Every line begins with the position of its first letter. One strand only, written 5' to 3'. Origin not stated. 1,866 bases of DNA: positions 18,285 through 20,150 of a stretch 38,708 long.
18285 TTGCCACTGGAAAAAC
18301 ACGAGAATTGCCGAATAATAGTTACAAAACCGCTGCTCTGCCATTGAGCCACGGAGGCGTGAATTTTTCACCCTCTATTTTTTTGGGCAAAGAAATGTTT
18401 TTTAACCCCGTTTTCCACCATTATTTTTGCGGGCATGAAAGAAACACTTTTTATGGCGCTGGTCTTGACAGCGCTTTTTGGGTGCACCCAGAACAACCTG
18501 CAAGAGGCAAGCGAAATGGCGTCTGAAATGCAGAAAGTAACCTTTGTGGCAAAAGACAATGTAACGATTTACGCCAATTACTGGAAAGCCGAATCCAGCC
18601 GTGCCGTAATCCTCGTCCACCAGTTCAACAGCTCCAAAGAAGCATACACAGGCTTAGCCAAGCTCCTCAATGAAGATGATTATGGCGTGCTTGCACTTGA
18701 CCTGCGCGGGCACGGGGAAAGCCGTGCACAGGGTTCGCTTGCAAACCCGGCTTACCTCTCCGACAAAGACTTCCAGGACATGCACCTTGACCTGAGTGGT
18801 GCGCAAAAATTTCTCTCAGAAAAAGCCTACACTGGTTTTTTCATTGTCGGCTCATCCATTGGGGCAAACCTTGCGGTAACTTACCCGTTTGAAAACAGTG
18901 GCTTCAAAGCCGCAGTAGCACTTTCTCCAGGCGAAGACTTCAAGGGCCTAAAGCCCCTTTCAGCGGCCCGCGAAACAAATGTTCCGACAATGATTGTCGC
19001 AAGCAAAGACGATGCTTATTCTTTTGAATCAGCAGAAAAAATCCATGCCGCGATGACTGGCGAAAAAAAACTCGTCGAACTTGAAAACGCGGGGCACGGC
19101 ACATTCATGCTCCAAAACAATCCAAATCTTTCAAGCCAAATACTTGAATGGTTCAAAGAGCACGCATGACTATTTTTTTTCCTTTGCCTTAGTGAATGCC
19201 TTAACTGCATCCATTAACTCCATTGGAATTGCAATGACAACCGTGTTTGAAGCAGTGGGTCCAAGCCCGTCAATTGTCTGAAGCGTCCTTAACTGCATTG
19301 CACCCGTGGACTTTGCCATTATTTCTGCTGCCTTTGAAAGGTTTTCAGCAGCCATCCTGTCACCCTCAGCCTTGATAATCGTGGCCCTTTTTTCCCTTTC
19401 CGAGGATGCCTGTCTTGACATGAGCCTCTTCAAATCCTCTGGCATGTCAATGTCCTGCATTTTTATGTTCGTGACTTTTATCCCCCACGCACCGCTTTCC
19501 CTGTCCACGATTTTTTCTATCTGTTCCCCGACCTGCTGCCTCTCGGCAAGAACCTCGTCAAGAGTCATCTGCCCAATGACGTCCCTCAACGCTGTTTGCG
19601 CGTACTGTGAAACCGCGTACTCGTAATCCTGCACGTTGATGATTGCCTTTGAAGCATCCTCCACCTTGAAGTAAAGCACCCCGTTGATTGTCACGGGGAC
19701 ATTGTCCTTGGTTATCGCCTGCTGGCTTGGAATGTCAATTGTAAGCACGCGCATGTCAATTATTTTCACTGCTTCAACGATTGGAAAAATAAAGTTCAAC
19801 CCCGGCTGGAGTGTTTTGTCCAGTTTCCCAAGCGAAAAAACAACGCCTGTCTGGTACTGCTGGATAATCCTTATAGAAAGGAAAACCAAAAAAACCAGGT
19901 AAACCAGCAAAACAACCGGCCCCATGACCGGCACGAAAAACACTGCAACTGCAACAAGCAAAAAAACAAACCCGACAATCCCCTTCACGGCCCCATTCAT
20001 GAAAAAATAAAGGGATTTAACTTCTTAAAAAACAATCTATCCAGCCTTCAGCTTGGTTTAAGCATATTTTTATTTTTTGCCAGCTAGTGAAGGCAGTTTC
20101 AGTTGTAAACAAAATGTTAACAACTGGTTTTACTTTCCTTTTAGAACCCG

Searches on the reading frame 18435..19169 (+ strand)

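Call 9: search_protein_families(library=pfam, proteins=[window:18435-19169:+], max_evalue=0.01)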
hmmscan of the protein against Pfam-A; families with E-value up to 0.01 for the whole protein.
window:18435-19169:+ (244 aa): 7 families
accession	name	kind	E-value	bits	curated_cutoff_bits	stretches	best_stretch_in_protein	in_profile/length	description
PF12146.15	Hydrolase_4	-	6.3e-17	62.1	27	1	54-165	3-109/239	Serine aminopeptidase, S33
PF00561.26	Abhydrolase_1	-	2.1e-13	51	25.8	1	57-165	2-102/245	alpha/beta hydrolase fold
PF12697.13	Abhydrolase_6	-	1.3e-11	46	26.3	1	59-168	2-97/217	Alpha/beta hydrolase family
PF00326.27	Peptidase_S9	-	9.6e-07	28.9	22.6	1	167-243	127-209/213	Prolyl oligopeptidase family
PF12740.14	PETase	-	4.8e-05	23.3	28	1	137-242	129-231/263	PET hydrolase-like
PF01738.24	DLH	-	0.00023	21.2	21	1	110-224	71-189/217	Dienelactone hydrolase family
PF08386.16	Abhydrolase_4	-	0.0024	18.4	21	1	179-240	31-91/103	TAP-like protein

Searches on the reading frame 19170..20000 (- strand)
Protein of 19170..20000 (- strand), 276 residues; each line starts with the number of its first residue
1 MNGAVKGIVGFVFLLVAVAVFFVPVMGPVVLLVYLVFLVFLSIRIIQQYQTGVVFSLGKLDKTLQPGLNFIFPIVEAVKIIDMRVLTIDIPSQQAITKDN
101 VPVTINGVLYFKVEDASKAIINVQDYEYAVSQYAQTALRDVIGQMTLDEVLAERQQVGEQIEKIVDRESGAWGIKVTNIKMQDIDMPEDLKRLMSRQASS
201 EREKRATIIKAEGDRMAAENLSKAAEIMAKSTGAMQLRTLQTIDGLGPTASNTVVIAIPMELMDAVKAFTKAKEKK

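Call 9: search_protein_families(library=pfam, proteins=[window:19170-20000:-], max_evalue=0.01)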
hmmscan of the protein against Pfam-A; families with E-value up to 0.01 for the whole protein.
window:19170-20000:- (276 aa): 2 families
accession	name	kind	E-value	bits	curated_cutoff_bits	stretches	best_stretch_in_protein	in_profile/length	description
PF01145.31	Band_7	-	5.8e-42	144.1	23.6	1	45-214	2-175/176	SPFH domain / Band 7 family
PF13421.11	Band_7_1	-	1.6e-06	28.3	24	1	105-199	103-208/211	SPFH domain-Band 7 family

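Call 18: find_encoding_contigs(protein=window:19170-20000:-, flank=10000, max_places=10)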
Protein window:19170-20000:- (276 aa): no gene with exactly this product is on record in the collection.

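Call 43: find_homologous_proteins(query=window:19170-20000:-)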
Query window:19170-20000:- (276 aa): 7782 proteins with E <= 0.001 among 8000 candidates; the best 120 are listed.
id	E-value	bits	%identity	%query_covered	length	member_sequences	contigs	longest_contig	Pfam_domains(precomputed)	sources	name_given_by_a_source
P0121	7.7e-168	574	100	100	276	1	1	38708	PF01145.32,PF13421.12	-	-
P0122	1.1e-156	537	93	100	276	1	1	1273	PF01145.32,PF13421.12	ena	-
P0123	1.2e-155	534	91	100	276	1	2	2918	PF01145.32,PF13421.12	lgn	-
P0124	1.3e-144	498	83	100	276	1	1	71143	PF01145.32,PF13421.12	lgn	-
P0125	1.1e-143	495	92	91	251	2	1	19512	PF01145.32,PF13421.12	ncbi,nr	ncbi:MAG: slipin family protein [Candidatus Diapherotrites archaeon]|nr:slipin family protein [Candi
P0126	7.0e-135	466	79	100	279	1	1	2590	PF01145.32,PF13421.12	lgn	-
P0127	1.1e-132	459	78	100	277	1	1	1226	PF01145.32,PF13421.12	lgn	-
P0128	1.2e-132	459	78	100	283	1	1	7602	PF01145.32,PF13421.12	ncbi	ncbi:MAG: slipin family protein [archaeon]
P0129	4.3e-132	457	77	100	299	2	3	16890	PF01145.32,PF13421.12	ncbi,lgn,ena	-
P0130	8.6e-132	456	78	100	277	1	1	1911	PF01145.32,PF13421.12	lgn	-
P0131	1.9e-130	452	77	100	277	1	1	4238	PF01145.32,PF13421.12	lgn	-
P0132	5.1e-130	450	76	100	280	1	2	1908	PF01145.32,PF13421.12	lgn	-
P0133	6.8e-129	446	77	100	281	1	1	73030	PF01145.32,PF13421.12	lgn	-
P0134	7.4e-129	446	81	92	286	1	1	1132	PF01145.32,PF13421.12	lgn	-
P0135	4.1e-127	441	76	100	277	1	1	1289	PF01145.32,PF13421.12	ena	-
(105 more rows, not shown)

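Call 44: find_encoding_contigs(protein=P0125, flank=10000, max_places=5)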
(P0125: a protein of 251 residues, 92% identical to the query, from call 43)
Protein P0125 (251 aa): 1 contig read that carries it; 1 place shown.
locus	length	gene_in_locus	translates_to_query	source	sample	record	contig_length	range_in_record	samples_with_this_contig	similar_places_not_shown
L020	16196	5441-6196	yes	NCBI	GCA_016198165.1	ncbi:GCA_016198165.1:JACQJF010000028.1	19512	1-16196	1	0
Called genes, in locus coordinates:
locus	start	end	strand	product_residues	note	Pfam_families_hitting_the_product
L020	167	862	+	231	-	PF06026:Rib_5-P_isom_A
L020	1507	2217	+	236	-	PF01794:Ferric_reduct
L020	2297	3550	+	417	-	PF14321:DUF4382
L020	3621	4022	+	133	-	PF14478:DUF4430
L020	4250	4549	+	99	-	-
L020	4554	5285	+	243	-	PF01925:TauE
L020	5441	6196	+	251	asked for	PF01145:Band_7, PF13421:Band_7_1 (weak)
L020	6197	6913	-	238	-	PF00561:Abhydrolase_1, PF12146:Hydrolase_4, PF12697:Abhydrolase_6 (weak), PF00326:Peptidase_S9 (faint)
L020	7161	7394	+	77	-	-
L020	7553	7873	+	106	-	-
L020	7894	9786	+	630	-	PF01496:V_ATPase_I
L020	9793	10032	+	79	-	PF00137:ATP-synt_C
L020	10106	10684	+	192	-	PF01991:vATP-synt_E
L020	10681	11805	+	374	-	PF01992:vATP-synt_AC39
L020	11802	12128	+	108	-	PF01990:ATP-synt_F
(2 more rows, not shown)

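Call 45: find_encoding_contigs(protein=P0124, flank=10000, max_places=5)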
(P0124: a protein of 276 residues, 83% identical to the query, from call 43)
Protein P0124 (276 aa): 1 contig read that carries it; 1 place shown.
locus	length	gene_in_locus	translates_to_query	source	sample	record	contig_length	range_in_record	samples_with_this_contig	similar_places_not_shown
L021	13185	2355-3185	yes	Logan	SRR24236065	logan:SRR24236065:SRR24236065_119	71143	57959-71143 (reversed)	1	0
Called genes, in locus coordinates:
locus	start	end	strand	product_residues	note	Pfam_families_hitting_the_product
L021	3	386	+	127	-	?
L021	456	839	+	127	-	PF14478:DUF4430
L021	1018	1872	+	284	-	-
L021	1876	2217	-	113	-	-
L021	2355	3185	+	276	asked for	PF01145:Band_7, PF13421:Band_7_1 (weak)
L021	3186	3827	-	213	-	PF12740:PETase (weak), PF12146:Hydrolase_4, PF12697:Abhydrolase_6 (weak), PF00561:Abhydrolase_1, PF00326:Peptidase_S9 (faint)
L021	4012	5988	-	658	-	PF13439:Glyco_transf_4, PF13579:Glyco_trans_4_4, PF00982:Glyco_transf_20 (faint), PF21269:TreT_GT1 (weak), PF00534:Glycos_transf_1, PF13692:Glyco_trans_1_4, PF08282:Hydrolase_3, PF05116:S6PP (weak), +1 more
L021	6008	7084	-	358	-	PF21088:MS_channel_1st, PF00924:MS_channel_2nd, PF21082:MS_channel_3rd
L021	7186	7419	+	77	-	-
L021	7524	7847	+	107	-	-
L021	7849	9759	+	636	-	PF01496:V_ATPase_I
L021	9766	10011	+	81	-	PF00137:ATP-synt_C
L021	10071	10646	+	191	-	PF01991:vATP-synt_E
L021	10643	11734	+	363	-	PF01992:vATP-synt_AC39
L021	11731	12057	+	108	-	PF01990:ATP-synt_F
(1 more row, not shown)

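Call 46: find_encoding_contigs(protein=P0123, flank=10000, max_places=5)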
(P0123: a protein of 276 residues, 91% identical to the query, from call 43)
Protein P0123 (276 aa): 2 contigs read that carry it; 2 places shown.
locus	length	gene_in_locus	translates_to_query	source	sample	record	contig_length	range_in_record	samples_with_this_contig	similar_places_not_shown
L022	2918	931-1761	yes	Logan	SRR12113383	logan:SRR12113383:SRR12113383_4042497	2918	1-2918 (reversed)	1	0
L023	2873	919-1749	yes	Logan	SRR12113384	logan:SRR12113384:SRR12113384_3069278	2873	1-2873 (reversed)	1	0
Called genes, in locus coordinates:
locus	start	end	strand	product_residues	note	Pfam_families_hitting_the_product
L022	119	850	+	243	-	PF01925:TauE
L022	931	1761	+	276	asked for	PF01145:Band_7, PF13421:Band_7_1 (weak)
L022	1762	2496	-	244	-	PF12146:Hydrolase_4, PF00561:Abhydrolase_1, PF12697:Abhydrolase_6 (weak), PF00326:Peptidase_S9 (faint)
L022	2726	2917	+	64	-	?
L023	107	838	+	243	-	PF01925:TauE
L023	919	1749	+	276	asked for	PF01145:Band_7, PF13421:Band_7_1 (weak)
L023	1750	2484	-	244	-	PF12146:Hydrolase_4, PF00561:Abhydrolase_1, PF12697:Abhydrolase_6 (weak), PF00326:Peptidase_S9 (faint)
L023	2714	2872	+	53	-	?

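Call 53: find_encoding_contigs(protein=P0122, flank=10000, max_places=5)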
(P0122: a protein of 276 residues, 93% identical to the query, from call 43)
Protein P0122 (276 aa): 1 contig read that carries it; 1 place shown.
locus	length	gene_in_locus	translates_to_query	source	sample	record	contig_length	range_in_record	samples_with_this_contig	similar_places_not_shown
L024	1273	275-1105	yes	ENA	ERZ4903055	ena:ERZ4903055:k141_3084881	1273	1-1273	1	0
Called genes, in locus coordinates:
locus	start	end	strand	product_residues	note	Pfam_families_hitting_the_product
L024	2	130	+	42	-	?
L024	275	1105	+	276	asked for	PF01145:Band_7, PF13421:Band_7_1 (weak)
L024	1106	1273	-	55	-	?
